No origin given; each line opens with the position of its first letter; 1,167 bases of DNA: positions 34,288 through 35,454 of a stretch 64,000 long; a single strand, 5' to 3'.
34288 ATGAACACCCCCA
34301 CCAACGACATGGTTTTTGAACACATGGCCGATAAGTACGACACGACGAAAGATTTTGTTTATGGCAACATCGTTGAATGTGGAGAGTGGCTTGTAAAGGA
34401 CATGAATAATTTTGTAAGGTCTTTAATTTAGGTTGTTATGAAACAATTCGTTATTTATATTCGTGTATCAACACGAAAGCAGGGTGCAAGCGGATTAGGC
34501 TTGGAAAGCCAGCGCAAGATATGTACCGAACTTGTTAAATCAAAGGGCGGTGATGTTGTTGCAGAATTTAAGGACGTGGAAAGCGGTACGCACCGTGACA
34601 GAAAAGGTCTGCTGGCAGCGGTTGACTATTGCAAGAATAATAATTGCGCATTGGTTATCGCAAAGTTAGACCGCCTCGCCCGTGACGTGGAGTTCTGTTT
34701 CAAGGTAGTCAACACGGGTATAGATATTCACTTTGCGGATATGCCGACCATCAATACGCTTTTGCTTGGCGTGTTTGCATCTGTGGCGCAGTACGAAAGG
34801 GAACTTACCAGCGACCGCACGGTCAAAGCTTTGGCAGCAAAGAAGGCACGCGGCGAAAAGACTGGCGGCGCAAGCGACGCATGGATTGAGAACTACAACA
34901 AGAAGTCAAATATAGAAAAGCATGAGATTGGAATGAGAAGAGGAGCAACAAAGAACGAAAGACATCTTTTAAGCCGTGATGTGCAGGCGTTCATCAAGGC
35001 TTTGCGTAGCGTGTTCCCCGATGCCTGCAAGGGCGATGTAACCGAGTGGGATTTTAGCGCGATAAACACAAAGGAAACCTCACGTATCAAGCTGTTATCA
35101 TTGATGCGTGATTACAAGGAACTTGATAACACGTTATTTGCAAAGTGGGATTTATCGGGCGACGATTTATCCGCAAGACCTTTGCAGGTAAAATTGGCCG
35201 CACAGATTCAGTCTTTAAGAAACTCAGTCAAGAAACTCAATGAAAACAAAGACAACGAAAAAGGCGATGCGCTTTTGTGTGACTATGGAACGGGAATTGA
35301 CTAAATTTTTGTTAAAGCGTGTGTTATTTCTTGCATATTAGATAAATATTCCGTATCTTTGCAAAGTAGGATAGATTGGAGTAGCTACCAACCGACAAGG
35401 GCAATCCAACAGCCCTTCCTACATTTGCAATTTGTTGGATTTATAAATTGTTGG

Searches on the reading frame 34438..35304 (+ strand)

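Call 9: search_protein_families(library=phrogs, proteins=[window:34438-35304:+], max_evalue=0.001)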
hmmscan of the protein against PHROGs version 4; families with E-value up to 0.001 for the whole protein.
window:34438-35304:+ (288 aa): 3 families
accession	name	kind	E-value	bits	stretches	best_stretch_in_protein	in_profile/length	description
phrog_125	-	DNA, RNA and nucleotide metabolism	8.4e-29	101.9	1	1-149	19-164/254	DNA invertase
phrog_95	-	integration and excision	5.1e-23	82.5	1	1-145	87-243/651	integrase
phrog_6620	-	integration and excision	5.8e-06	27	1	2-87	56-139/201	transposase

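Call 10: search_protein_families(library=pfam, proteins=[window:34438-35304:+], max_evalue=0.001)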
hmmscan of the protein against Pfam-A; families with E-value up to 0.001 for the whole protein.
window:34438-35304:+ (288 aa): 1 family
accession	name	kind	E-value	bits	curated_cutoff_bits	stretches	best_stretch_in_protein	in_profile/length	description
PF00239.26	Resolvase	-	5.2e-26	91.9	23.3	1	5-140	2-144/145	Resolvase, N terminal domain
